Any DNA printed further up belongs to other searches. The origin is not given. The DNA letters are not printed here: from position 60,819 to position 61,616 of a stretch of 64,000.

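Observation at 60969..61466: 2H phosphoesterase (two HxTx motifs): candidate Acb1-like cyclic-oligonucleotide phosphodiesterase or RNA-repair enzyme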

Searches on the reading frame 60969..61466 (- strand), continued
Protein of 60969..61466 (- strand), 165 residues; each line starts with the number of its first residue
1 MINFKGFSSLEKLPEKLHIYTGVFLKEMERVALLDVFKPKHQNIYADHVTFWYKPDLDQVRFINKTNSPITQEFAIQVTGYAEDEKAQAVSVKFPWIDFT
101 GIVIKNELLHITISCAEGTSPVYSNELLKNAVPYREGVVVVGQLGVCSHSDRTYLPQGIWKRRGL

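Call 30: find_encoding_contigs(protein=P0029, flank=10000, max_places=2)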
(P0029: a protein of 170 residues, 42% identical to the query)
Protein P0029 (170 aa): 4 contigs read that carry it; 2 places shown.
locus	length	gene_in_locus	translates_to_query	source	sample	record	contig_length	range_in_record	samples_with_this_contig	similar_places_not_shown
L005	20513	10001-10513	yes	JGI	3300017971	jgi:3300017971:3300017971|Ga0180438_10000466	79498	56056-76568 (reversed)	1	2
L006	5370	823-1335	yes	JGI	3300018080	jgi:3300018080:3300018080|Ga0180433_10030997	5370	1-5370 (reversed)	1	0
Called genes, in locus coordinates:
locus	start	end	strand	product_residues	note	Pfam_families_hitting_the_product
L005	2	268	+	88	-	-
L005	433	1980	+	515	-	-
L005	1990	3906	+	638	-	-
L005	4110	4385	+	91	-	-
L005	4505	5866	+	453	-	-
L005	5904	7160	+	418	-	PF01471:PG_binding_1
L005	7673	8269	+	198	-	-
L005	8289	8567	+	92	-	-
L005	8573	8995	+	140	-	PF24963:DUF7768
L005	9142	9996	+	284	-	-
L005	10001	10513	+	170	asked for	-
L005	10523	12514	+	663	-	PF00145:DNA_methylase, PF13403:Hint_2, PF14890:Intein_splicing (weak), PF00145:DNA_methylase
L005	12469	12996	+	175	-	-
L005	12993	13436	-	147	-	-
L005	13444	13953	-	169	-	-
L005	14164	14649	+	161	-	PF19474:DUF6011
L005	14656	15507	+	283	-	-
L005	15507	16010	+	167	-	-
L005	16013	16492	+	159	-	-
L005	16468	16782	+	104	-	-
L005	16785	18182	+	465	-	-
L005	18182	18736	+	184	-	-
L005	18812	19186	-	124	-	-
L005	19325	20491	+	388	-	-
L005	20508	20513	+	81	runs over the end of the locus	-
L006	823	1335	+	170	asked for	-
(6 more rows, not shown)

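Call 31: find_encoding_contigs(protein=P0014, flank=10000, max_places=1)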
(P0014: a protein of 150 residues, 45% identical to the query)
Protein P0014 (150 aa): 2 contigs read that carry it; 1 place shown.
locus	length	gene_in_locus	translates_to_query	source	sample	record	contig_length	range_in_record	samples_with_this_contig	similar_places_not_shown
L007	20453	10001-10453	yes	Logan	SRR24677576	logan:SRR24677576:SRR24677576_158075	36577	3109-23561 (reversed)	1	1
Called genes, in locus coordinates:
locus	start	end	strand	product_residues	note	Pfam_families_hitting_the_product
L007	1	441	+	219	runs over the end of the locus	-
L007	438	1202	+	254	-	PF00149:Metallophos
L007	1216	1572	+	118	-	-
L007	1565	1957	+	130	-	PF03692:CxxCxxCC (weak)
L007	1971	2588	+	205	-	-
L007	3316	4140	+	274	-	-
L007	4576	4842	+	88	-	-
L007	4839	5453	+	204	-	PF13671:AAA_33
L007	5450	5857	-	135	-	-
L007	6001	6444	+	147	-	-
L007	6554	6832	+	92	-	-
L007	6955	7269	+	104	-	-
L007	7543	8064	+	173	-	PF06163:DUF977 (weak)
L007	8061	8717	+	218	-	-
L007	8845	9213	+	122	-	-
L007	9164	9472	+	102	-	-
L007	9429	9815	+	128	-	-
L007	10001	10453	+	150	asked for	-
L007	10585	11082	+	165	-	-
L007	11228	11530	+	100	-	-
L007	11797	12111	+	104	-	-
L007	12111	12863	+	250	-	-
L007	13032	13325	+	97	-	-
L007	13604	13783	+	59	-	-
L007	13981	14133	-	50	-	-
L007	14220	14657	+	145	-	-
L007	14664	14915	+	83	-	-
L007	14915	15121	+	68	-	-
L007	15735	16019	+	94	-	-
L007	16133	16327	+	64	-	-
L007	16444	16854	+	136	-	-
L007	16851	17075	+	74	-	-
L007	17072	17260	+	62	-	-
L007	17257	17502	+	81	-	-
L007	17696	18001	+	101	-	-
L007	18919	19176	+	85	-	-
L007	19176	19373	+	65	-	-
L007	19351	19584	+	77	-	-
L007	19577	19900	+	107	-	-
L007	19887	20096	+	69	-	-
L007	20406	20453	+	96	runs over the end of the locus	-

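Call 32: find_encoding_contigs(protein=P0018, flank=10000, max_places=1)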
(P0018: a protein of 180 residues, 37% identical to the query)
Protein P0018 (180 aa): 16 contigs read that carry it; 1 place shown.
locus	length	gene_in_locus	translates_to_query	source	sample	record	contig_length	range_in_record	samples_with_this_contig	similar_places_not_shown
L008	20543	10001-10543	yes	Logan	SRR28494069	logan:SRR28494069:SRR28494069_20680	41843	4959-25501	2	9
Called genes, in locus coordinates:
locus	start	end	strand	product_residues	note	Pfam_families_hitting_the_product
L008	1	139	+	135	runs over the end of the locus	-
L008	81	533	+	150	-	-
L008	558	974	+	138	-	-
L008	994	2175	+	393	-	PF02511:Thy1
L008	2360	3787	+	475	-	PF05406:WGR, PF02877:PARP_reg, PF00644:PARP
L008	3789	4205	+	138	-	-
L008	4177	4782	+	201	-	-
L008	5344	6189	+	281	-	PF14243:R2K_3, PF18299:R2K_2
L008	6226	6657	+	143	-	-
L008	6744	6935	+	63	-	-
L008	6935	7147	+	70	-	-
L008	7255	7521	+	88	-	-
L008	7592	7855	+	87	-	-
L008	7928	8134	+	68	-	-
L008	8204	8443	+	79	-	-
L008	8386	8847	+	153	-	-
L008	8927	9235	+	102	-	-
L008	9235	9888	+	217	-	-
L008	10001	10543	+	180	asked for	-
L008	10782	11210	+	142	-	-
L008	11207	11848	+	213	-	-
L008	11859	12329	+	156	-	-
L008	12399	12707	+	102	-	-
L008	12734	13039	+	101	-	-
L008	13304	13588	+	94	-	-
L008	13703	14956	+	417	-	PF00004:AAA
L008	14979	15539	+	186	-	-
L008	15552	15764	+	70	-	-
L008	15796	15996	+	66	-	-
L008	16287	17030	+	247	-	PF25283:DUF7873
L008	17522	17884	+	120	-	-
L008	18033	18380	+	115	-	-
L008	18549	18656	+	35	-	-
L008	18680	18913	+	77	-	-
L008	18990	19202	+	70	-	-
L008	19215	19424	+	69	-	-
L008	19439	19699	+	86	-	-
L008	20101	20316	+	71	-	-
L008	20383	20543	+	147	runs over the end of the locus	-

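Call 33: find_encoding_contigs(protein=P0034, flank=10000, max_places=1)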
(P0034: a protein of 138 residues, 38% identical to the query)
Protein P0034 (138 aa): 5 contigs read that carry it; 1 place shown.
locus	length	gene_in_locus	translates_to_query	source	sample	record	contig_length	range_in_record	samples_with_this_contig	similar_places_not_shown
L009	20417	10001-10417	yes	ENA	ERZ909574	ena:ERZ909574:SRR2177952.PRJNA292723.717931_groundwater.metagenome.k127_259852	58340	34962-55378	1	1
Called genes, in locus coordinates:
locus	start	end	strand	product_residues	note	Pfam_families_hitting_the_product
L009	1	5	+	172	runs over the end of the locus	-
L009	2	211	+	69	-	-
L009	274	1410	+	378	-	PF01541:GIY-YIG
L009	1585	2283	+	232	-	-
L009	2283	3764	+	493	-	-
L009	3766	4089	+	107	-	-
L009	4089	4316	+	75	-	-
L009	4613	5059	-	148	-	-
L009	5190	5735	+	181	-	PF14791:DNA_pol_B_thumb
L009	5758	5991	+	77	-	-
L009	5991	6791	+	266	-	PF03372:Exo_endo_phos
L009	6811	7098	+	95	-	-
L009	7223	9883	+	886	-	PF11978:MVP_shoulder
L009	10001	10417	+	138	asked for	-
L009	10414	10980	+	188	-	-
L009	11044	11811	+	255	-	-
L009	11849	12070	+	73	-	-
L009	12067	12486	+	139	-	-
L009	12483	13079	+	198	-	-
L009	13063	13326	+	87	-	-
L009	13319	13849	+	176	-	PF03692:CxxCxxCC (weak)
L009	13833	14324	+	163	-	-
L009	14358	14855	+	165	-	PF05551:zf-His_Me_endon (faint), PF13392:HNH_3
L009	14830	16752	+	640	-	PF02518:HATPase_c, PF00204:DNA_gyraseB, PF01751:Toprim, PF00986:DNA_gyraseB_C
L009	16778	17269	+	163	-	-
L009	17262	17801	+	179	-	PF01844:HNH, PF14279:HNH_5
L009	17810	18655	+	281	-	-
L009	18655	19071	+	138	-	PF19419:DUF5983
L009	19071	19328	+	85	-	-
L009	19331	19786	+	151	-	-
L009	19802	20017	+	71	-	-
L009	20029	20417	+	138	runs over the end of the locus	-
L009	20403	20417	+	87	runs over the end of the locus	-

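Call 34: search_protein_families(library=pfam, proteins=[L003:10410-10964:+, L009:10414-10980:+, L005:9142-9996:+, L005:12469-12996:+, L007:10585-11082:+, L008:9235-9888:+, L008:10782-11210:+, L007:4839-5453:+, L003:11230-12477:+, L009:11044-11811:+], max_evalue=0.1)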
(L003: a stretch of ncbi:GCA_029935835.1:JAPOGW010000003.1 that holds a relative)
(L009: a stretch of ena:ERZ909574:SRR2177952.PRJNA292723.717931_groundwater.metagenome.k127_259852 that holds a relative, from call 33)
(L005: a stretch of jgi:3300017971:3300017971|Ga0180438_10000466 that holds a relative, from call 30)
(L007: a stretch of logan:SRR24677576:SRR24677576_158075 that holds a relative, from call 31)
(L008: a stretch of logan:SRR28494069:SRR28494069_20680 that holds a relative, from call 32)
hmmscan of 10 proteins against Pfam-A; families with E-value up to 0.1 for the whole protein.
L003:10410-10964:+ (184 aa): 2 families
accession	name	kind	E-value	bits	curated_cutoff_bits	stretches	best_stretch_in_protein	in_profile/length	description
PF16888.10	YwqH-like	-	0.00034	21.3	33.7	1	10-101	4-89/123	YwqH-like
PF05635.17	23S_rRNA_IVP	-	0.07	13.8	33.8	0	19-76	47-102/106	23S rRNA-intervening sequence protein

L009:10414-10980:+ (188 aa): 0 families

L005:9142-9996:+ (284 aa): 1 family
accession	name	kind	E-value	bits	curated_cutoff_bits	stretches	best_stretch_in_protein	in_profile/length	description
PF03958.22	Secretin_N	-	0.087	13.5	28.2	0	169-201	34-66/69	Bacterial type II/III secretion system short domain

L005:12469-12996:+ (175 aa): 0 families

L007:10585-11082:+ (165 aa): 0 families

L008:9235-9888:+ (217 aa): 0 families

L008:10782-11210:+ (142 aa): 5 families
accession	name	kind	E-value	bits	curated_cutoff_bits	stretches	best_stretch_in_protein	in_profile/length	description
PF13412.12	HTH_24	-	0.0032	17.4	21.9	1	80-118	5-43/48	Winged helix-turn-helix DNA-binding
PF04545.22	Sigma70_r4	-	0.0065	16.4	24.1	1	78-115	7-43/50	Sigma-70, region 4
PF16469.10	NPA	-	0.033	15.3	27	1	46-119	28-102/123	Nematode polyprotein allergen ABA-1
PF08784.17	RPA_C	-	0.037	15.2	22.6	1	76-128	49-102/106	Replication protein A C terminal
PF25787.1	HTH_SB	-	0.055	13.7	43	1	94-120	24-50/53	Sleeping Beauty transposase HTH domain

L007:4839-5453:+ (204 aa): 19 families
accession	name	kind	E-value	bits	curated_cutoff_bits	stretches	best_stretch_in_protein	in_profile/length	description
PF13671.12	AAA_33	-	4.5e-10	40.4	27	1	32-169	1-116/143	AAA domain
PF03193.22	RsgA_GTPase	-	0.00034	20.9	30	1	31-55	107-131/174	RsgA GTPase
PF13191.12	AAA_16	-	0.0022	18.9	32.6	1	23-72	17-63/167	AAA ATPase domain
PF13555.12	AAA_29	-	0.0023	18.1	27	1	32-51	24-43/61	P-loop containing region of AAA domain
PF00005.33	ABC_tran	-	0.0026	18.8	25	1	33-52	14-33/137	ABC transporter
PF13401.12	AAA_22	-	0.011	16.5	27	1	32-71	7-33/130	AAA domain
PF25199.1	nSTAND_NTPase5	-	0.012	15.9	34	0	23-49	34-60/145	Novel STAND NTPase 5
PF13476.12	AAA_23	-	0.015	16.3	27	1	34-52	23-41/201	AAA domain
PF13604.12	AAA_30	-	0.017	15.3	27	1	27-52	15-40/191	AAA domain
PF02224.24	Cytidylate_kin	-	0.024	14.8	26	0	37-55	5-23/211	Cytidylate kinase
PF01926.29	MMR_HSR1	-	0.039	14.5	21.9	1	35-89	4-55/113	50S ribosome-binding GTPase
PF13479.12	AAA_24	-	0.042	14.1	27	0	34-58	7-30/195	AAA domain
PF13521.12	AAA_28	-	0.051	14.2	27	0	34-56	3-25/164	AAA domain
PF02367.23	TsaE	-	0.055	13.9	26.6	1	28-56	19-47/128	Threonylcarbamoyl adenosine biosynthesis protein TsaE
PF10139.14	Virul_Fac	-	0.066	11.9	28.1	1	23-51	37-64/878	Putative bacterial virulence factor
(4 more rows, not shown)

L003:11230-12477:+ (415 aa): 3 families
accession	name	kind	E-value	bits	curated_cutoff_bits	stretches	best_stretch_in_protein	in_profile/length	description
PF10686.14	YAcAr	-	3e-11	43.4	28.2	1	305-365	4-66/66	YspA, cpYpsA-related SLOG family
PF22751.1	DUF488-N3a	-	2e-07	31.7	27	1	33-106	39-112/118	Active DUF488-N3 subclade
PF02481.21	DNA_processg_A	-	0.00099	18.8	29.6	1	273-353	17-98/212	DNA recombination-mediator protein A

L009:11044-11811:+ (255 aa): 1 family
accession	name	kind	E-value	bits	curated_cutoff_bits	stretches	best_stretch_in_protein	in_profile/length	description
PF02557.22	VanY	-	0.00017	21.8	25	1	55-157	31-130/132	D-alanyl-D-alanine carboxypeptidase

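Call 39: get_annotated_region(hit=H1, flank=6000)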
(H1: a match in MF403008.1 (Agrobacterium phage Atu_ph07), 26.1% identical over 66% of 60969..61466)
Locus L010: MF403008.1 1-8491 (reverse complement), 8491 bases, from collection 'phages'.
description: Agrobacterium phage Atu_ph07, complete genome.
organism: Agrobacterium phage Atu_ph07 (NCBI taxid 2024264)
taxonomy: Viruses; Duplodnaviria; Heunggongvirae; Uroviricota; Caudoviricetes; Polybotosvirus; Polybotosvirus Atuph07
host: Agrobacterium tumefaciens C58; source: -; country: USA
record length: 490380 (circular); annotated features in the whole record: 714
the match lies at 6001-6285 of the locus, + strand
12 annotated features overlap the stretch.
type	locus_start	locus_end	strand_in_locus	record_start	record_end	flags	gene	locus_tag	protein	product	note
CDS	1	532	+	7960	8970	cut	-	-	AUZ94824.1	hypothetical protein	-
CDS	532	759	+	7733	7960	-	-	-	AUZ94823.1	hypothetical protein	-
CDS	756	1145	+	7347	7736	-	-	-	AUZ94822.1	hypothetical protein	-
CDS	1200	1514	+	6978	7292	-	-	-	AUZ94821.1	hypothetical protein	-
CDS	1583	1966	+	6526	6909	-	-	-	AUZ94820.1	hypothetical protein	-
CDS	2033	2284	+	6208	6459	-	-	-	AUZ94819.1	hypothetical protein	-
CDS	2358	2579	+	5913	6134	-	-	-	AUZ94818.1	hypothetical protein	-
CDS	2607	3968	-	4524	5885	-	-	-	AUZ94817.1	topoisomerase IV subunit A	-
CDS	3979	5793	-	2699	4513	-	-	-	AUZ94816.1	DNA topoisomerase large subunit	-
CDS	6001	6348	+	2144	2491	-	-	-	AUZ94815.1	hypothetical protein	-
CDS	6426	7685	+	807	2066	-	-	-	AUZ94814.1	ATP-dependent Clp protease ATP-binding subunit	-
CDS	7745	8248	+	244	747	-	-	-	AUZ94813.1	translation initiation factor 3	-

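Call 42: search_solved_structures(query=L001:5779-6330:+, max_evalue=1)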
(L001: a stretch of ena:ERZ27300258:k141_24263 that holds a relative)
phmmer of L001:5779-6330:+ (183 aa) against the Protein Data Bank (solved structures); distinct sequences matched with E-value up to 1: 1.
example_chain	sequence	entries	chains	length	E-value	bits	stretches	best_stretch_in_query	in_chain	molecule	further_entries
7aih_BO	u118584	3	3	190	0.98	12.4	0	91-143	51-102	Putative ribosomal protein L14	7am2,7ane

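Call 43: search_protein_families(library=ncbifam, proteins=[L001:5779-6330:+, L007:4839-5453:+, window:60969-61466:-, P0025, P0030], max_evalue=0.1)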
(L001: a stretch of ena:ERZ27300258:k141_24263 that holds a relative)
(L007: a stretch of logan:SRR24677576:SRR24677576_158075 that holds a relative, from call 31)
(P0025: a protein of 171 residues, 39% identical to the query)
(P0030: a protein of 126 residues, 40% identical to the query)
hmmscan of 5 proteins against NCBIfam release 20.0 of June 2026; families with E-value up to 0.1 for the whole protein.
L001:5779-6330:+ (183 aa): 0 families

L007:4839-5453:+ (204 aa): 22 families
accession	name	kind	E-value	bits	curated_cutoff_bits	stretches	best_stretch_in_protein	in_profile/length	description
NF010068.0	PRK13548.1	equivalog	0.0016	17.5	261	1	33-55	34-56/261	heme ABC transporter ATP-binding protein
TIGR02315.1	ABC_phnC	equivalog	0.0075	15.7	266.1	1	15-53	15-51/243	phosphonate ABC transporter ATP-binding protein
TIGR03263.1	guanyl_kin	equivalog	0.013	15.2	160.45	1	32-52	3-23/180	guanylate kinase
NF006746.0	PRK09270.1-5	subfamily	0.017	14.1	250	1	23-55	17-46/210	nucleoside/nucleotide kinase family protein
TIGR00972.1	3a0107s01c2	equivalog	0.018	14.4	343.2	1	30-50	27-47/248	phosphate ABC transporter ATP-binding protein PstB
NF005115.0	PRK06547.1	equivalog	0.019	14.3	173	1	23-52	8-37/172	hypothetical protein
TIGR02857.1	CydD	equivalog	0.02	13.9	435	1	31-51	349-369/529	thiol reductant ABC exporter subunit CydD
NF007601.2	PRK10247.1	equivalog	0.025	14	292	1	32-52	29-49/204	iron efflux ABC transporter ATP-binding subunit FetA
NF008932.0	PRK12289.1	equivalog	0.026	13.6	483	1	29-54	178-203/363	small ribosomal subunit biogenesis GTPase RsgA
TIGR00955.1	3a01204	subfamily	0.026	13.1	736.35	1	18-51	41-72/617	pigment precursor permease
NF007438.0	PRK09984.1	equivalog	0.029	13.5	365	1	15-55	17-55/262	phosphonate ABC transporter ATP-binding protein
TIGR01188.1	drrA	subfamily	0.032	13.5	312.45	1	31-51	20-40/302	daunorubicin resistance ABC transporter, ATP-binding protein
TIGR00017.1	cmk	equivalog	0.035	13.8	135.55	0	30-52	3-24/217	(d)CMP kinase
TIGR00157.1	TIGR00157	equivalog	0.037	13.5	100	1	31-53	123-145/247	ribosome small subunit-dependent GTPase A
NF053840.1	MnTportMntADein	equivalog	0.041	13.4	400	1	28-52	27-49/240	manganese ABC transporter ATP-binding protein MntA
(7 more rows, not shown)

window:60969-61466:- (165 aa): 1 family
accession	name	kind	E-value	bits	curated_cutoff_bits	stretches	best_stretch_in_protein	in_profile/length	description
NF000663.1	PRK00031.2-1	exception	0.062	12.8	120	0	18-64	38-85/168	LolA-like outer membrane lipoprotein chaperone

P0025 (171 aa): 0 families

P0030 (126 aa): 0 families

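Call 59: search_protein_representatives(alignment_id=A1)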
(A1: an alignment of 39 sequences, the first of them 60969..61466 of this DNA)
Query: 39 sequences, 163 profile positions. Proteins with E-value up to 0.001 (for the whole library): 4095; up to 1e-10: 1716; up to 1e-30: 132. The best 150 are listed.
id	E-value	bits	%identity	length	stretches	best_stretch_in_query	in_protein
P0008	4.7e-53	195.2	-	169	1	6-161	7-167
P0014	9.6e-50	184.5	-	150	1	16-161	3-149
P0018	4.2e-49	182.4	-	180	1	6-162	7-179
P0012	1.3e-47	177.5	-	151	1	14-160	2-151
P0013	8.6e-47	174.9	-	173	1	6-161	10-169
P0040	1.5e-44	167.6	-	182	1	6-161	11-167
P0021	1.1e-42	161.6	-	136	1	14-145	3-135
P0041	8.2e-40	152.2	-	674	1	15-144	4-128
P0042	9.1e-40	152.0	-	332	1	12-147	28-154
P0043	1.2e-39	151.7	-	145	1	14-144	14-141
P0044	1.5e-39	151.3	-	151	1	6-145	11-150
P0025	1.5e-39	151.3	-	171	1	10-141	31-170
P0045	1.9e-39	151.0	-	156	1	16-161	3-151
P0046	1.9e-39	151.0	-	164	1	6-161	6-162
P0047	4.0e-39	149.9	-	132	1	16-145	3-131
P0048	7.4e-39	149.1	-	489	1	14-145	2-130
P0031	8.8e-36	139.1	-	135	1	14-145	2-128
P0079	2.6e-35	137.5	-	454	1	14-156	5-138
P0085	5.3e-35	136.5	-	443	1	15-144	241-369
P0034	9.2e-33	129.2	-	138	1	15-145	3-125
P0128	6.8e-32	126.4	-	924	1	17-144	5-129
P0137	1.9e-31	125.0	-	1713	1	14-141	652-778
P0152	5.6e-31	123.4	-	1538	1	16-131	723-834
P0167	2.1e-30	121.6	-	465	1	15-141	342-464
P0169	2.5e-30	121.3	-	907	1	17-145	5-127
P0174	3.8e-30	120.7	-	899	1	14-128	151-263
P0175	3.9e-30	120.7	-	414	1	11-133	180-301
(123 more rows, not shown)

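Call 61: search_protein_families(library=pfam, alignment_id=A2, max_evalue=0.0001)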
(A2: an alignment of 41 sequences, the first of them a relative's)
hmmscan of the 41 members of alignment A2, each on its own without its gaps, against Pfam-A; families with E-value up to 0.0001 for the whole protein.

A. member 1, P0041 (674 aa): 1 family
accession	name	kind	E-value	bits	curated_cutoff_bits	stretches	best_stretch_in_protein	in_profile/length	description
PF23802.1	DUF7178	-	5.4e-28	98.7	27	1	497-667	27-190/193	Family of unknown function (DUF7178)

B. families by the number of members that match (of 41 scanned): 13 families
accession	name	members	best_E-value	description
PF08302.16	tRNA_lig_CPD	19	1.4e-09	Fungal tRNA ligase phosphodiesterase domain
PF10307.15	HAD_SAK_1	10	9e-26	HAD domain family 1 in Swiss Army Knife RNA repair proteins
PF13671.12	AAA_33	4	8.9e-13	AAA domain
PF01424.28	R3H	3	2.2e-10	R3H domain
PF10469.15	AKAP7_NLS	2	9e-35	AKAP7 2'5' RNA ligase-like domain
PF04457.17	MJ1316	2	5.4e-24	MJ1316 RNA cyclic group end recognition domain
PF13563.12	2_5_RNA_ligase2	2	1.4e-10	2'-5' RNA ligase superfamily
PF08433.16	KTI12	2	9e-07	Chromatin associated protein KTI12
PF23802.1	DUF7178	1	5.4e-28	Family of unknown function (DUF7178)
PF00293.34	NUDIX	1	1.8e-14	NUDIX domain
PF05773.27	RWD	1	2e-12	RWD domain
PF02834.22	LigT_PEase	1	2.1e-06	LigT like Phosphoesterase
PF00156.33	Pribosyltran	1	1.6e-05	Phosphoribosyl transferase domain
